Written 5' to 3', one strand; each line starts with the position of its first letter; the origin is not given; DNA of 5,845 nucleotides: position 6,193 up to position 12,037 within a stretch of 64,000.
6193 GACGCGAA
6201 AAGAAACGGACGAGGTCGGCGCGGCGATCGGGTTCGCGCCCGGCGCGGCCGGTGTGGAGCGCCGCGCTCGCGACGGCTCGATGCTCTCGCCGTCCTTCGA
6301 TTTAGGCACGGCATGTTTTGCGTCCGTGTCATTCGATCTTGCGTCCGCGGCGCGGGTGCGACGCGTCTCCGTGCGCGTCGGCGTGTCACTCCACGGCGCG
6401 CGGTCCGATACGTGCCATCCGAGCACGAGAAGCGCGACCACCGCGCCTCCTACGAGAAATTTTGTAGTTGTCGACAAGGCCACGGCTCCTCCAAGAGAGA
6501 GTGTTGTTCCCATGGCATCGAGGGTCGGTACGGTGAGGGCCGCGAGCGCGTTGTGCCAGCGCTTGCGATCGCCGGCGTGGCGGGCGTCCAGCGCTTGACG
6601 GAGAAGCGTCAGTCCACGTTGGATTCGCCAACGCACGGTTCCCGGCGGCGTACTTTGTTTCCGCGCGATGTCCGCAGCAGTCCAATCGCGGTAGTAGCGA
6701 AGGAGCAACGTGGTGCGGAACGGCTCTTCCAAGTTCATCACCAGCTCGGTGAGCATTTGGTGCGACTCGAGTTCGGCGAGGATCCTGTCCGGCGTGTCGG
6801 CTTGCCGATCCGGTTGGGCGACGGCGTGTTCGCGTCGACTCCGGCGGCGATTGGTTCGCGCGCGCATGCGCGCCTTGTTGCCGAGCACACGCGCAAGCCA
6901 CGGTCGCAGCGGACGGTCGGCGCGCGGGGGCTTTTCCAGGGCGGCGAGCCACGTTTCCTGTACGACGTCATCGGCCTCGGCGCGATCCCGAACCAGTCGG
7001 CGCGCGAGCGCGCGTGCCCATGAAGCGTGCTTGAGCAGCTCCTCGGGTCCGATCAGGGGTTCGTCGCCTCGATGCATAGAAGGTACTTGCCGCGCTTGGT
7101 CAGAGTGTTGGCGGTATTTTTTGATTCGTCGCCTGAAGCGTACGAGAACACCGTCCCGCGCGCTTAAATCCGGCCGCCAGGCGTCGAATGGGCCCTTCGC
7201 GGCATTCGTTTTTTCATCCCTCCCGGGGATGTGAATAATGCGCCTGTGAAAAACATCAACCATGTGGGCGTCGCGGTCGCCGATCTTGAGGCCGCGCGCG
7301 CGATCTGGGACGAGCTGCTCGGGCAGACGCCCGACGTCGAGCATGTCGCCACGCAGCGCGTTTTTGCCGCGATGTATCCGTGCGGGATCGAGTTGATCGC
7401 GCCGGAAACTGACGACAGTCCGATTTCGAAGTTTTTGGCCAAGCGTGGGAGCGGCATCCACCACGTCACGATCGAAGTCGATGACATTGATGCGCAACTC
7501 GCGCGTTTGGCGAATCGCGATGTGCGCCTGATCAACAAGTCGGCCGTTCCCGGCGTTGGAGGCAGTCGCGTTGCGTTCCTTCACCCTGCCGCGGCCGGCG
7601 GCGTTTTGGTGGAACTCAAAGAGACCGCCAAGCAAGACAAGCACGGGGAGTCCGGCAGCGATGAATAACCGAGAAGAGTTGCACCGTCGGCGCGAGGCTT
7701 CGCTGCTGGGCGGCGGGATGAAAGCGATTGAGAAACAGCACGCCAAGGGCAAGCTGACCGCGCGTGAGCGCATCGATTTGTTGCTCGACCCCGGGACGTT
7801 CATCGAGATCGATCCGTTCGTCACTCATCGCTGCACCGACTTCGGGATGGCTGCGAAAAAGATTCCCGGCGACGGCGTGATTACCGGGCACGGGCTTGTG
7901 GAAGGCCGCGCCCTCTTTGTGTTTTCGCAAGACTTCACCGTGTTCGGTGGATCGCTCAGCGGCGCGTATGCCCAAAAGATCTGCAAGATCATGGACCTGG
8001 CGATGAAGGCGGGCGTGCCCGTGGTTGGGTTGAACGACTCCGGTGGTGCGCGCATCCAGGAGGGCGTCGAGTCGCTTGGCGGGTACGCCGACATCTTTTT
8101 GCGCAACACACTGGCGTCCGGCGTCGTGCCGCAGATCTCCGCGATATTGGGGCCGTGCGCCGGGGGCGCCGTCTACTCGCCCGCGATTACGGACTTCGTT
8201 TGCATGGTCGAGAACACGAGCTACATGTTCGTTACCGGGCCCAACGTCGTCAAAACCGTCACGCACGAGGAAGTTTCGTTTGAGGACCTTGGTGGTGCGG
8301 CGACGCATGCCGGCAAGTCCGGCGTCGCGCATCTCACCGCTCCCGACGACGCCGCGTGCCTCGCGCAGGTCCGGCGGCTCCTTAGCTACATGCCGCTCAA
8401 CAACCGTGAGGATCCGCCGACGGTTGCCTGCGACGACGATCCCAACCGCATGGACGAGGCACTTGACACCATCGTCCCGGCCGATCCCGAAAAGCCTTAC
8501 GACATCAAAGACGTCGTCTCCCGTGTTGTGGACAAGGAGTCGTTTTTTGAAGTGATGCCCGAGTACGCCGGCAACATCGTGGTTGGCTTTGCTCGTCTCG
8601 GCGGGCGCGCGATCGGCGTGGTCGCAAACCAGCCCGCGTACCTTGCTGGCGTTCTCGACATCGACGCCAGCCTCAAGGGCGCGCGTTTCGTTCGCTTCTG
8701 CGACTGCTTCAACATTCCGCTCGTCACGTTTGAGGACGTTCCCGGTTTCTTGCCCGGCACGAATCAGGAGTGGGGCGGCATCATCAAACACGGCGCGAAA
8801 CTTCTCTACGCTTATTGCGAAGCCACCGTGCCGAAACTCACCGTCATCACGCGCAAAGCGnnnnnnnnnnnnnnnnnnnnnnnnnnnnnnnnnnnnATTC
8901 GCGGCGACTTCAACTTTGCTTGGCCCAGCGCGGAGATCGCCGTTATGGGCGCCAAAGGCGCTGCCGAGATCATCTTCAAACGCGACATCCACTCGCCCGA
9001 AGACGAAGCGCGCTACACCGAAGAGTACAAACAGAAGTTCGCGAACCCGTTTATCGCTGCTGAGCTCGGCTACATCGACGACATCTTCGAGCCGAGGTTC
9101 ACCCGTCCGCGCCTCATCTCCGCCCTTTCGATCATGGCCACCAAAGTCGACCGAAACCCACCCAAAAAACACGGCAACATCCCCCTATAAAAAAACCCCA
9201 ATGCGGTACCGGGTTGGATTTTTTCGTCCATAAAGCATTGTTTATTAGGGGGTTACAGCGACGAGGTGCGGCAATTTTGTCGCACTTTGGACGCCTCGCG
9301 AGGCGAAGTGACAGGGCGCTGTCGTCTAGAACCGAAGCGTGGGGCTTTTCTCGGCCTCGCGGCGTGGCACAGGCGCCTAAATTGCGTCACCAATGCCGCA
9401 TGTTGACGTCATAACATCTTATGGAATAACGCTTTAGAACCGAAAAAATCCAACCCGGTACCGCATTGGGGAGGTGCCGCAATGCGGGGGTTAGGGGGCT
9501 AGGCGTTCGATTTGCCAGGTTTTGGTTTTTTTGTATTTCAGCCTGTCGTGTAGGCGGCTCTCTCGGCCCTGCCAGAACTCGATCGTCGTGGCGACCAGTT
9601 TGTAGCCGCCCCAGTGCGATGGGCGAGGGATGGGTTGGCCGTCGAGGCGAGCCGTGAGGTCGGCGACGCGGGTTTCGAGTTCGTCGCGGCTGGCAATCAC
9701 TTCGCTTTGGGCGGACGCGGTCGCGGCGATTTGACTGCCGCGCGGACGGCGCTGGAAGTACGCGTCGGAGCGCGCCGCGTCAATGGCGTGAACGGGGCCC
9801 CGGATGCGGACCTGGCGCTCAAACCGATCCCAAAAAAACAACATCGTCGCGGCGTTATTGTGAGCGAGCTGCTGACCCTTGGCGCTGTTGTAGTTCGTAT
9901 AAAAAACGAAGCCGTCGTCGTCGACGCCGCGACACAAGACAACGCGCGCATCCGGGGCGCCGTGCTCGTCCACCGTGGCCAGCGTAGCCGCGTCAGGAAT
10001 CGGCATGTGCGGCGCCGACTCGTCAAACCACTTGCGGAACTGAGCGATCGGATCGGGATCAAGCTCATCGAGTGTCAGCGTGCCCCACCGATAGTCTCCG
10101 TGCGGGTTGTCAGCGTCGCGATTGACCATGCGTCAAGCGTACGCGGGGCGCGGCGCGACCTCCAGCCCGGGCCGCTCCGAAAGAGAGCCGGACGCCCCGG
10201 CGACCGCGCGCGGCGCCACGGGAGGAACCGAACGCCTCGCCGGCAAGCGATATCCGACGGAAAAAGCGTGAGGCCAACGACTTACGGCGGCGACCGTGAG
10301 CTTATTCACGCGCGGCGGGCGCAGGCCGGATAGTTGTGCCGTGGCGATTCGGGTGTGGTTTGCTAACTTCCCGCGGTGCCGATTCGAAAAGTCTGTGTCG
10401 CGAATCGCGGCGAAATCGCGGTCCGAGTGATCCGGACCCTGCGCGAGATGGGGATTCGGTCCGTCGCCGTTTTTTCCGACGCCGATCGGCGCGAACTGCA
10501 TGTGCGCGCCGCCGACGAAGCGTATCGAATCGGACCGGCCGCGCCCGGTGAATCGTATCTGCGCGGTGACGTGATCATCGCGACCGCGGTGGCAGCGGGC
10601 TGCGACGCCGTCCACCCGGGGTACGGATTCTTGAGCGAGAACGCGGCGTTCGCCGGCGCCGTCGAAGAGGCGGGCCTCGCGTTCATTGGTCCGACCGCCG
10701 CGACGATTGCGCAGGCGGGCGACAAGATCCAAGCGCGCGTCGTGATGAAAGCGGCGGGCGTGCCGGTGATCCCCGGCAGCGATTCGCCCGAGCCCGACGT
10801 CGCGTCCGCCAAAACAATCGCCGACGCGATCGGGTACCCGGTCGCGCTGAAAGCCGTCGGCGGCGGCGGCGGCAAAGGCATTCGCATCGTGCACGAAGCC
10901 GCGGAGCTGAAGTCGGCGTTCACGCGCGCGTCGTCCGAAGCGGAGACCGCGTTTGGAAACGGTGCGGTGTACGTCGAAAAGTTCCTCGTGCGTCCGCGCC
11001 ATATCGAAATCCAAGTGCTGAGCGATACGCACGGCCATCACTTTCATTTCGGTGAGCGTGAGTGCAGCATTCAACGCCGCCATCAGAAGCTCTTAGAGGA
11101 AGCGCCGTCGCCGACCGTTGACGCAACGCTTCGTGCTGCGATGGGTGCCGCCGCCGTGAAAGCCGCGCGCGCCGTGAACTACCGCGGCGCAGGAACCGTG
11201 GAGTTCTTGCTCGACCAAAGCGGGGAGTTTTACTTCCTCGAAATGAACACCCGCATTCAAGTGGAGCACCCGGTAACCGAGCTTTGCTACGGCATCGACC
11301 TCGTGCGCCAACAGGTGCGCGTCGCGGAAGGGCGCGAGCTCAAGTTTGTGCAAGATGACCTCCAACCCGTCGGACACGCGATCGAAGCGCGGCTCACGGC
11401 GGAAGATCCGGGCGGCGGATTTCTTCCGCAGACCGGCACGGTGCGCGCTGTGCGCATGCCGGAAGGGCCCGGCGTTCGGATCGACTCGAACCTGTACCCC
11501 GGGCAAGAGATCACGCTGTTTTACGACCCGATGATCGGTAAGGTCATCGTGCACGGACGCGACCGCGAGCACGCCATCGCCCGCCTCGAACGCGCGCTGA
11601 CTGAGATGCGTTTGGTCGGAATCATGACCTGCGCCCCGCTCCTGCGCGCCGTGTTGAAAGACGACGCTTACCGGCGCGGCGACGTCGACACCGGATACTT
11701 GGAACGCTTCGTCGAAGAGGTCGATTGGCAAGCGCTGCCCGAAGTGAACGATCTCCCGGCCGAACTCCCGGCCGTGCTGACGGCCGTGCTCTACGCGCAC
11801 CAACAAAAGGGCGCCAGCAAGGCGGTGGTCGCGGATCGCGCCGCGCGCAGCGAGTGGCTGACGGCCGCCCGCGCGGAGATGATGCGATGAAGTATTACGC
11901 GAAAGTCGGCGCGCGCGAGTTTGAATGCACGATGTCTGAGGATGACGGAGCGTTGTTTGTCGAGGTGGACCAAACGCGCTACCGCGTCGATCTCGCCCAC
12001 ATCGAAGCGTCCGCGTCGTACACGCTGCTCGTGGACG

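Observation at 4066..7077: One-polypeptide ECF sigma factor, TM helix and giant CarbopepD_reg-repeat ectodomain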

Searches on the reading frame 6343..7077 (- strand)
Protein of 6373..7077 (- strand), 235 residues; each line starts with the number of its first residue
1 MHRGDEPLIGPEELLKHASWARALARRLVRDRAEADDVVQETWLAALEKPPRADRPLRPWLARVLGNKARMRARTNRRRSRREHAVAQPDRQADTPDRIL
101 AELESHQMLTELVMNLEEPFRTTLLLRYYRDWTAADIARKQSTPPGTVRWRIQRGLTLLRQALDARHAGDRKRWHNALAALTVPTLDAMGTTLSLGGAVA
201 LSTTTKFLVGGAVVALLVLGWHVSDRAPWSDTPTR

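Call 47: search_protein_representatives(protein=window:6373-7077:-)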
Query: 235 residues. Proteins with E-value up to 0.001 (for the whole library): 42039; up to 1e-10: 12967; up to 1e-30: 2037. The best 150 are listed.
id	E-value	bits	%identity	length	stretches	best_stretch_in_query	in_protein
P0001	6.3e-148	506.7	100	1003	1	1-235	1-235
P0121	7.3e-54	198.9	59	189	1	5-181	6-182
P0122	4.3e-52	193.1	50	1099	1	8-225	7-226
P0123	7.8e-52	192.3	50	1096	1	9-221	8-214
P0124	5.0e-51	189.7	53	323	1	6-218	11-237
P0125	5.8e-50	186.2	51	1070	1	9-220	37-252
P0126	1.5e-49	184.8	52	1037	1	11-220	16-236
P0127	3.8e-49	183.5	50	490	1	9-224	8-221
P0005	5.2e-49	183.1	47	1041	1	11-230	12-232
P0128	9.3e-49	182.2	48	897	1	9-215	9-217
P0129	2.3e-48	181.0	52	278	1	12-213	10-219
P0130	3.1e-48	180.5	52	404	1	14-197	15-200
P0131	3.1e-48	180.5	55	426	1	10-184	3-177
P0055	5.6e-48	179.7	47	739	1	12-228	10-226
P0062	6.3e-48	179.5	52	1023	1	10-200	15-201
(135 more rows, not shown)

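Call 71: search_solved_structures(query=window:6508-7077:-, max_evalue=0.001, show_alignments=1)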
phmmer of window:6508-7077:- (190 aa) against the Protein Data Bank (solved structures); distinct sequences matched with E-value up to 0.001: 16.
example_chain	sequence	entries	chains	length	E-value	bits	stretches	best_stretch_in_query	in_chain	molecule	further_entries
6dv9_F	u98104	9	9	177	7.1e-13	51.9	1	17-163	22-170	ECF RNA polymerase sigma factor SigL | RNA polymerase sigma factor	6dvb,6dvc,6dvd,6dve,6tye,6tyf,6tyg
6in7_B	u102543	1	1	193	2.3e-09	40.5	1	14-163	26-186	RNA polymerase sigma-H factor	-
8z6g_B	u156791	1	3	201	2.3e-09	40.4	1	14-163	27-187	RNA polymerase sigma factor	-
6jcy_F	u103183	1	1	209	1.3e-07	34.7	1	25-165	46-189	ECF RNA polymerase sigma factor SigH,ECF RNA polymerase sigma factor SigE,ECF RNA polymera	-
5wuq_A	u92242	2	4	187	5.4e-07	32.7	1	24-163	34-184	ECF RNA polymerase sigma factor SigW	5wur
3hug_A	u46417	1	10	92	1.2e-05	28.3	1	84-163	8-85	RNA polymerase sigma factor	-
4nqw_A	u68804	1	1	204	1.4e-05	28.1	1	21-165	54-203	ECF RNA polymerase sigma factor SigK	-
9m9d_F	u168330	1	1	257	1.7e-05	27.8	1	13-166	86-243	ECF RNA polymerase sigma factor SigE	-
9m9e_F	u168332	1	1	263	1.8e-05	27.7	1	13-166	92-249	ECF RNA polymerase sigma factor SigE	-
9m98_F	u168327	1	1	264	1.8e-05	27.7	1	13-166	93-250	ECF RNA polymerase sigma factor SigE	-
5zx2_F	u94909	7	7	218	1.9e-05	27.7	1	25-165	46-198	ECF RNA polymerase sigma factor SigH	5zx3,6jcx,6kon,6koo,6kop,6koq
2q1z_A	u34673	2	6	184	0.00012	25.1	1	35-162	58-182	RpoE, ECF SigE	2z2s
9isn_F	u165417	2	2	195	0.00013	25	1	22-161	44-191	ECF sigma factor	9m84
6jhe_A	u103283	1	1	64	0.00021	24.3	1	110-163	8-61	ECF RNA polymerase sigma factor SigW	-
1or7_A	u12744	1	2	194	0.00043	23.3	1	23-155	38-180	RNA polymerase sigma-E factor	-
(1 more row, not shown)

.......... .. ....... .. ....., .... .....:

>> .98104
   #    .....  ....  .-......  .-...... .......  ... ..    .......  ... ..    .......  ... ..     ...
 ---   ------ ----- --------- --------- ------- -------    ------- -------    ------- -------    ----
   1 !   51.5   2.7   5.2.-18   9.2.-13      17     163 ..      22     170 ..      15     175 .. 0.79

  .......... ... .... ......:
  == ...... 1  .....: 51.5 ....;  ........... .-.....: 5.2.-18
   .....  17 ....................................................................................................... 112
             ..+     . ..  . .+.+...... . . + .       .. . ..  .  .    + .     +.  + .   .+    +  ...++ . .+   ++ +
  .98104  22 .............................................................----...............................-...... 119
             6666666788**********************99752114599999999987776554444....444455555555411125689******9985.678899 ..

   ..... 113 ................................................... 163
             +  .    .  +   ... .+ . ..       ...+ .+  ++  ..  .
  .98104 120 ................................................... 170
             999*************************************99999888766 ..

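Call 90: predict_structure(alignment_id=A4)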
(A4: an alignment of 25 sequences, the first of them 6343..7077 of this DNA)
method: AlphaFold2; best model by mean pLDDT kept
length: 245 residues; sequences in the alignment: 25
mean_pLDDT: 85.0   pTM: 0.50
mean pLDDT of the five models: 85.0, 84.9, 84.6, 83.9, 82.7
residues with pLDDT >= 90: 156; 70-90: 35; 50-70: 34; < 50: 20
segments of 3 or more residues with pLDDT < 50: 187-202
pLDDT, mean of each block of 10 residues (from residue 1): 76 97 98 97 96 96 98 95 80 79 93 98 96 96 98 97 95 89 57 43 66 90 68 57 55
secondary structure, 60 per line:
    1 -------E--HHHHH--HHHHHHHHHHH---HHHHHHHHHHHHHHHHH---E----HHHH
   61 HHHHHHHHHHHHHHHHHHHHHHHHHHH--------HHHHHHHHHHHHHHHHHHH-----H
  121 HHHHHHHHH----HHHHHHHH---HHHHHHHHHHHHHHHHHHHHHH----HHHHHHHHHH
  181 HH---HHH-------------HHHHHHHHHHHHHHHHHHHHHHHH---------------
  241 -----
elements in order: H11-15 H18-28 H32-48 H57-87 H96-114 H120-129 H134-141 H145-166 H171-182 H202-225

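Call 92: fold_search(model_id=the predicted structure, library=pdb)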
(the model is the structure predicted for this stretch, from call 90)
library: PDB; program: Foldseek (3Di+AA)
matches with E <= 10: 309; with E <= 0.001: 26
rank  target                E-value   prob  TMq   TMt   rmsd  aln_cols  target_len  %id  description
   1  6dv9_F                8.4e-07  1.00  0.26  0.36  15.2       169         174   31  Crystal structure of Mycobacterium tuberculosis transcription initiation complex(ECF sigma factor L) containing 5nt RN (released 2019-02-20)
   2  6in7_B                2.1e-06  1.00  0.26  0.35  15.9       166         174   30  Crystal structure of AlgU in complex with MucA(cyto) (released 2019-07-24)
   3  9m9e_F                3.2e-06  1.00  0.32  0.40   7.1       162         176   25  Structural Basis of Pausing During Transcription Initiation in Mycobacterium tuberculosis (released 2026-01-14)
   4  8z6g_B                4.4e-06  1.00  0.26  0.36  16.1       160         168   30  the AlgU-MucAcyto complex structure in Pseudomonas aeruginosa (released 2024-05-08)
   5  8z6g_D                5.8e-06  1.00  0.26  0.36  15.8       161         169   30  the AlgU-MucAcyto complex structure in Pseudomonas aeruginosa (released 2024-05-08)
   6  1or7_A                1.4e-05  1.00  0.26  0.35  16.5       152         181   26  Crystal Structure of Escherichia coli sigmaE with the Cytoplasmic Domain of its Anti-sigma RseA (released 2003-04-15)
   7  5wur_A                1.6e-05  1.00  0.24  0.37  18.4       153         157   24  Crystal structure of SigW in complex with its anti-sigma RsiW, an oxdized form (released 2017-03-29)
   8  5wuq_A                1.9e-05  1.00  0.24  0.37  18.3       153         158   24  Crystal structure of SigW in complex with its anti-sigma RsiW, a zinc binding form (released 2017-03-29)
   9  1or7_B                2.6e-05  1.00  0.25  0.36  15.8       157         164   24  Crystal Structure of Escherichia coli sigmaE with the Cytoplasmic Domain of its Anti-sigma RseA (released 2003-04-15)
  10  6jcx_F                2.7e-05  1.00  0.28  0.36  13.3       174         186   24  Mycobacterium tuberculosis transcription initiation complex with ECF sigma factor sigma H and 6nt RNA (released 2019-05-29)
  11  5wuq_B                4.0e-05  1.00  0.24  0.37  18.2       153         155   23  Crystal structure of SigW in complex with its anti-sigma RsiW, a zinc binding form (released 2017-03-29)
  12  6kon_F                4.0e-05  1.00  0.24  0.32  15.0       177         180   25  Mycobacterium tuberculosis initial transcription complex comprising sigma H and 5'-OH RNA of 5 nt (released 2020-03-11)
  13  6kop_F                5.0e-05  1.00  0.25  0.37  14.1       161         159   26  Mycobacterium tuberculosis initial transcription complex comprising sigma H and 5'-OH RNA of 9 nt (released 2020-03-11)
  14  5zx2_F                5.6e-05  1.00  0.25  0.34  14.3       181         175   24  Mycobacterium tuberculosis RNA polymerase transcription initiation complex with ECF sigma factor sigma H and 7nt RNA (released 2019-03-20)
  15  6koo_F                7.0e-05  1.00  0.28  0.36  13.4       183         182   24  Mycobacterium tuberculosis initial transcription complex comprising sigma H and 5'-OH RNA of 7 nt (released 2020-03-11)
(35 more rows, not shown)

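Call 96: search_protein_families(library=pfam, alignment_id=A4, max_evalue=0.01)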
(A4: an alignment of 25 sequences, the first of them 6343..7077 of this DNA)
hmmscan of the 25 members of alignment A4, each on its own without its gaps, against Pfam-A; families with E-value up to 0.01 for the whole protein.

A. member 1, window:6343-7077:- (245 aa): 4 families
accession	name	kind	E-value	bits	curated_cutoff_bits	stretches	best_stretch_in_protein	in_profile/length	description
PF04542.20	Sigma70_r2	-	3.9e-12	46.2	24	1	16-79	4-71/71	Sigma-70 region 2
PF08281.18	Sigma70_r4_2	-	4.3e-07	29.9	25.7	1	107-157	2-52/54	Sigma-70, region 4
PF04545.22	Sigma70_r4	-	3.4e-05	23.7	24.1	1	116-161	5-50/50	Sigma-70, region 4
PF22029.2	PhyR_sigma2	-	0.003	18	27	1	25-61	12-50/55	Sigma2 domain of PhyR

B. families by the number of members that match (of 25 scanned): 15 families
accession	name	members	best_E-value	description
PF08281.18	Sigma70_r4_2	25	4e-15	Sigma-70, region 4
PF04542.20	Sigma70_r2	25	5.7e-14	Sigma-70 region 2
PF04545.22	Sigma70_r4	25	2.3e-13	Sigma-70, region 4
PF22029.2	PhyR_sigma2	12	9.7e-06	Sigma2 domain of PhyR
PF13412.12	HTH_24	12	6.3e-05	Winged helix-turn-helix DNA-binding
PF12840.13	HTH_20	8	8.4e-05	Helix-turn-helix domain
PF13384.12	HTH_23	7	9.9e-05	Homeodomain-like domain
PF07638.17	Sigma70_ECF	4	0.00053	ECF sigma factor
PF04717.18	Phage_base_V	1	0.00035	Type VI secretion system/phage-baseplate injector OB domain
PF04218.19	CENP-B_N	1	0.0014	CENP-B N-terminal DNA-binding domain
PF17937.6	TetR_C_28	1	0.002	Tetracyclin repressor-like, C-terminal domain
PF04539.22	Sigma70_r3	1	0.0032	Sigma-70 region 3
PF13556.12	HTH_30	1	0.0072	PucR C-terminal helix-turn-helix domain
PF13936.12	HTH_38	1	0.0092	Helix-turn-helix domain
PF09339.16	HTH_IclR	1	0.01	IclR helix-turn-helix domain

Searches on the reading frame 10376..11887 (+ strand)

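Call 22: search_protein_families(library=pfam, proteins=[window:10376-11887:+], max_evalue=0.001)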
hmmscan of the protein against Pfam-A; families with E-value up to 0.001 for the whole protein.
window:10376-11887:+ (504 aa): 5 families
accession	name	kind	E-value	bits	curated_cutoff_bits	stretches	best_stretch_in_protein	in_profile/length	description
PF02786.22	CPSase_L_D2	-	3.9e-74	249.1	19.8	1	116-323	1-209/211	Carbamoyl-phosphate synthase L chain, ATP binding domain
PF00289.28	Biotin_carb_N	-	2.2e-43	147.6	25.5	1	3-111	2-110/110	Biotin carboxylase, N-terminal domain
PF02785.25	Biotin_carb_C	-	4.1e-37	127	32.4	1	337-444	1-108/108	Biotin carboxylase C-terminal domain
PF07478.18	Dala_Dala_lig_C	-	3.2e-12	46.8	24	1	140-292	18-174/204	D-ala D-ala ligase C-terminus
PF02222.28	ATP-grasp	-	5e-09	36.5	27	1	143-293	20-162/179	ATP-grasp domain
